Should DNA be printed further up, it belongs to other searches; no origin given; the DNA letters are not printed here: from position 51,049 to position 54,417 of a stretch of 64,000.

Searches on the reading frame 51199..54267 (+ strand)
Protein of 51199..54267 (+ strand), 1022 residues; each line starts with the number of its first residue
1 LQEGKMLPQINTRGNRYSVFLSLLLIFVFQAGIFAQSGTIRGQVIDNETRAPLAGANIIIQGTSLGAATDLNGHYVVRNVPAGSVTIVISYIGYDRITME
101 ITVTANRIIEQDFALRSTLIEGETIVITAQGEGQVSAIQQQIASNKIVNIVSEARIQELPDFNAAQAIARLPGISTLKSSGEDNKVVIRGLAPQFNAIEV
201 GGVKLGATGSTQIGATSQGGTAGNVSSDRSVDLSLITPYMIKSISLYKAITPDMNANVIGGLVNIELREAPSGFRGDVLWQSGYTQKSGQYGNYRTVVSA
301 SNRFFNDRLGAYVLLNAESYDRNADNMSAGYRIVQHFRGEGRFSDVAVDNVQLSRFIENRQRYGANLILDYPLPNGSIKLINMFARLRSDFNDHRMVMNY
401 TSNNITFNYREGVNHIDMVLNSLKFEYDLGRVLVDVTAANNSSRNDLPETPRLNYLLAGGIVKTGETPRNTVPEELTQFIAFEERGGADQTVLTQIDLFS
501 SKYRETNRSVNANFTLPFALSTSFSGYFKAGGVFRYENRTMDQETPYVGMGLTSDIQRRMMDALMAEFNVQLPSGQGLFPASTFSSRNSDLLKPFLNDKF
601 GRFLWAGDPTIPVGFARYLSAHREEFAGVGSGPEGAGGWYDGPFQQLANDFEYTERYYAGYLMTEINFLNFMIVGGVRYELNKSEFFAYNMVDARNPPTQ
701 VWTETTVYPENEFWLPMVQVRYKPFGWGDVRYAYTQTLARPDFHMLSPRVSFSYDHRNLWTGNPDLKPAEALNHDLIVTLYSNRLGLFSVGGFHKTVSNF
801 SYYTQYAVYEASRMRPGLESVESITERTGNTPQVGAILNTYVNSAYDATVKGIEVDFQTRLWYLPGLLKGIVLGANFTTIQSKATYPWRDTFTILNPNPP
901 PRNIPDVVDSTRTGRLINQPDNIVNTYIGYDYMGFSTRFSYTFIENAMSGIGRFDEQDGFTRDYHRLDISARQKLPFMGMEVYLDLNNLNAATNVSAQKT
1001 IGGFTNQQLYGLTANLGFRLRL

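Call 8: search_protein_families(library=pfam, proteins=[window:51199-54267:+], max_evalue=0.00001)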
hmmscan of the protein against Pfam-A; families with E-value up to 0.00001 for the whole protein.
window:51199-54267:+ (1022 aa): 4 families
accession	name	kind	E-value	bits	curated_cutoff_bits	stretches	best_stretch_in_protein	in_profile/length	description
PF13715.12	CarbopepD_reg_2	-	1.4e-21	76.8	32.2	1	40-127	1-88/88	CarboxypepD_reg-like domain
PF13620.12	CarboxypepD_reg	-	1.6e-16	60.8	32.3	1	39-115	1-81/82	Carboxypeptidase regulatory-like domain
PF14905.12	OMP_b-brl_3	-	3.7e-13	49.7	27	1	645-803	102-248/408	Outer membrane protein beta-barrel family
PF07715.20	Plug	-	3.8e-10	40.7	23.9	1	145-261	6-106/107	TonB-dependent Receptor Plug Domain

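Call 65: find_homologous_proteins(query=window:51214-54267:+, max_evalue=1e-100)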
Query window:51214-54267:+ (1017 aa): 1246 proteins with E <= 1e-100 among 8000 candidates; the best 120 are listed.
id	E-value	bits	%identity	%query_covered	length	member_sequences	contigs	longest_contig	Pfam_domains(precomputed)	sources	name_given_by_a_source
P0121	0.0e+0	2311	100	100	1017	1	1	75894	PF13715.13,PF07715.21,PF13620.13,PF14905.13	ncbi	-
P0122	0.0e+0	1959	84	97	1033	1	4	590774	PF13715.13,PF07715.21,PF13620.13,PF14905.13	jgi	jgi:TonB-dependent receptor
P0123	0.0e+0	1921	82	98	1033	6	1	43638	PF13715.13,PF07715.21,PF13620.13,PF14905.13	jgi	jgi:TonB-dependent receptor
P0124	0.0e+0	1900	81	99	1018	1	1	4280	PF13715.13,PF07715.21,PF13620.13,PF14905.13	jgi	jgi:TonB-dependent receptor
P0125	0.0e+0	1884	80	98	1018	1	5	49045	PF13715.13,PF07715.21,PF13620.13,PF14905.13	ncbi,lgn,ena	-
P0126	0.0e+0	1862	80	98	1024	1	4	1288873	PF13715.13,PF07715.21,PF13620.13,PF14905.13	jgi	jgi:TonB-dependent receptor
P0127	0.0e+0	1826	79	98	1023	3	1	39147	PF13715.13,PF07715.21,PF13620.13,PF14905.13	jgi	jgi:TonB-dependent receptor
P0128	0.0e+0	1570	67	99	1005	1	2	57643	PF13715.13,PF07715.21,PF13620.13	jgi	jgi:TonB-dependent receptor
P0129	0.0e+0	1294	58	99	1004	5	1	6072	PF13715.13,PF07715.21,PF13620.13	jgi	jgi:TonB-dependent receptor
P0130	0.0e+0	1280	58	98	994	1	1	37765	PF13715.13,PF07715.21,PF13620.13,PF14905.13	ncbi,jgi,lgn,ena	-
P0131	0.0e+0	1273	57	99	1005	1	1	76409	PF13715.13,PF07715.21,PF13620.13,PF14905.13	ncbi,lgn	-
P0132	0.0e+0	1271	57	99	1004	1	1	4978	PF13715.13,PF07715.21,PF13620.13,PF23591.2,PF14905.13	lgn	-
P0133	0.0e+0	1267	58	97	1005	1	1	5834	PF13715.13,PF07715.21,PF13620.13,PF23591.2,PF14905.13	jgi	jgi:TonB-dependent receptor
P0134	0.0e+0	1258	58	97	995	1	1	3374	PF13715.13,PF07715.21,PF13620.13,PF14905.13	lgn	-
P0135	0.0e+0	1257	57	99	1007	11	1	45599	PF13715.13,PF07715.21,PF13620.13,PF09430.17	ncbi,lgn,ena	-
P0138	0.0e+0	1236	57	99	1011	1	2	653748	PF13715.13,PF07715.21,PF13620.13,PF14905.13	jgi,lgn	-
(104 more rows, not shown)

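Call 66: find_encoding_contigs(protein=P0126, flank=6000, max_places=1)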
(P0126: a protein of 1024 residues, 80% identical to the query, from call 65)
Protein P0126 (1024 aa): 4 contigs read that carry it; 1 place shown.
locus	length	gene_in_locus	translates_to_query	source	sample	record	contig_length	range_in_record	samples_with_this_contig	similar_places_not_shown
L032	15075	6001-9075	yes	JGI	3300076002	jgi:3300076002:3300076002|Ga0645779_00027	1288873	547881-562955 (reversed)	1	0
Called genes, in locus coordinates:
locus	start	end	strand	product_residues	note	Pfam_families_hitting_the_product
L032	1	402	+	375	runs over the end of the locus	PF01263:Aldose_epim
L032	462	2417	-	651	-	PF03629:SASA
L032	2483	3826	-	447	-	PF01261:AP_endonuc_2 (faint), PF27526:XylA2_C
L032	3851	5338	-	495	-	PF00370:FGGY_N, PF02782:FGGY_C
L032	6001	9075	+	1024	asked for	PF13620:CarboxypepD_reg, PF13715:CarbopepD_reg_2, PF07715:Plug, PF14905:OMP_b-brl_3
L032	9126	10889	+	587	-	PF18962:Por_Secre_tail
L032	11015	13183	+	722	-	PF21253:Mann_GBD_bact, PF13860:FlgD_ig (faint), PF18962:Por_Secre_tail (weak)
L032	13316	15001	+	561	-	PF00331:Glyco_hydro_10, PF18962:Por_Secre_tail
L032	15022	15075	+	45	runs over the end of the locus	-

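Call 67: find_encoding_contigs(protein=P0128, flank=6000, max_places=1)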
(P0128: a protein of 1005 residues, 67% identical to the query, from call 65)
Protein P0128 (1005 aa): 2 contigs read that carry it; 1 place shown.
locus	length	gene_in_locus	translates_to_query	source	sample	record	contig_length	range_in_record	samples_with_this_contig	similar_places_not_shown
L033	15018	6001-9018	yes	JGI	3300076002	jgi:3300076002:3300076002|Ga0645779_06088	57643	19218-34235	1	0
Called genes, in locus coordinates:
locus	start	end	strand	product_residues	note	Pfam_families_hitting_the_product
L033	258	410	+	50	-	-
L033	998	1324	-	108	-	-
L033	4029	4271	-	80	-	-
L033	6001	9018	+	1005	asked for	PF13620:CarboxypepD_reg, PF13715:CarbopepD_reg_2, PF07715:Plug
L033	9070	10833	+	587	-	PF18962:Por_Secre_tail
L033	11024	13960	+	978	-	PF13860:FlgD_ig (weak), PF18962:Por_Secre_tail (weak)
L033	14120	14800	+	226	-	-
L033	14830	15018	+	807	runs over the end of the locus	PF18962:Por_Secre_tail (weak)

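Call 68: find_encoding_contigs(protein=P0131, flank=6000, max_places=1)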
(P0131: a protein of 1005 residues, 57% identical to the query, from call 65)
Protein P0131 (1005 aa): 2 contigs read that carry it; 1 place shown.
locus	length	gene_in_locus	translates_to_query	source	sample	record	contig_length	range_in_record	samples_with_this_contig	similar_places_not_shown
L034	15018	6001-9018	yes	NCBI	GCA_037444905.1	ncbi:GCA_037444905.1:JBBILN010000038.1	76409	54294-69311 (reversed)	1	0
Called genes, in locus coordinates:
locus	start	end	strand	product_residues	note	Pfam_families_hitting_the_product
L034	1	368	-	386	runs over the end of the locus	PF10509:GalKase_gal_bdg, PF00288:GHMP_kinases_N, PF08544:GHMP_kinases_C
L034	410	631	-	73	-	-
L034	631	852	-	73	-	-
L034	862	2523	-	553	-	PF00474:SSF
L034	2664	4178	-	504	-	PF02836:Glyco_hydro_2_C, PF16355:DUF4982, PF18565:Glyco_hydro2_C5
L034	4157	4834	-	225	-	PF02837:Glyco_hydro_2_N, PF22666:Glyco_hydro_2_N2 (weak)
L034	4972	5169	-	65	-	PF01527:HTH_Tnp_1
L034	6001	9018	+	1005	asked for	PF13620:CarboxypepD_reg, PF13715:CarbopepD_reg_2, PF07715:Plug, PF14905:OMP_b-brl_3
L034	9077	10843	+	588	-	PF18962:Por_Secre_tail, PF13860:FlgD_ig (weak)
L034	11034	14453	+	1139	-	PF18962:Por_Secre_tail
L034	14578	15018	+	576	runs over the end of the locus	PF00331:Glyco_hydro_10, PF18962:Por_Secre_tail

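Call 69: find_encoding_contigs(protein=P0138, flank=6000, max_places=1)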
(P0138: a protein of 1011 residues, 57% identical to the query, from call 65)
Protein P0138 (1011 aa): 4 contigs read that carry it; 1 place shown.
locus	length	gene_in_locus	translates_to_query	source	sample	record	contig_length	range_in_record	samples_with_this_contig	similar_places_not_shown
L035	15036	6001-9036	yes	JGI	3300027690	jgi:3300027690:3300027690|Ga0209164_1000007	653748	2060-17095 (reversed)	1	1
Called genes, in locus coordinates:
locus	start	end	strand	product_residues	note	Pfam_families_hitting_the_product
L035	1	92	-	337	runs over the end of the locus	PF00962:A_deaminase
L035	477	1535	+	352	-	PF00356:LacI, PF00532:Peripla_BP_1, PF13407:Peripla_BP_4, PF13377:Peripla_BP_3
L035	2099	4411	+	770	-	PF00933:Glyco_hydro_3, PF01915:Glyco_hydro_3_C, PF14310:Fn3-like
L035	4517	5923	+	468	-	PF13347:MFS_2, PF07690:MFS_1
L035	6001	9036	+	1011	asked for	PF13620:CarboxypepD_reg, PF13715:CarbopepD_reg_2, PF07715:Plug, PF14905:OMP_b-brl_3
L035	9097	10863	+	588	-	PF18962:Por_Secre_tail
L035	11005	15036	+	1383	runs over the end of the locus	PF22408:PsV_CP_C (faint), PF25507:OB_POT1A (faint), PF18962:Por_Secre_tail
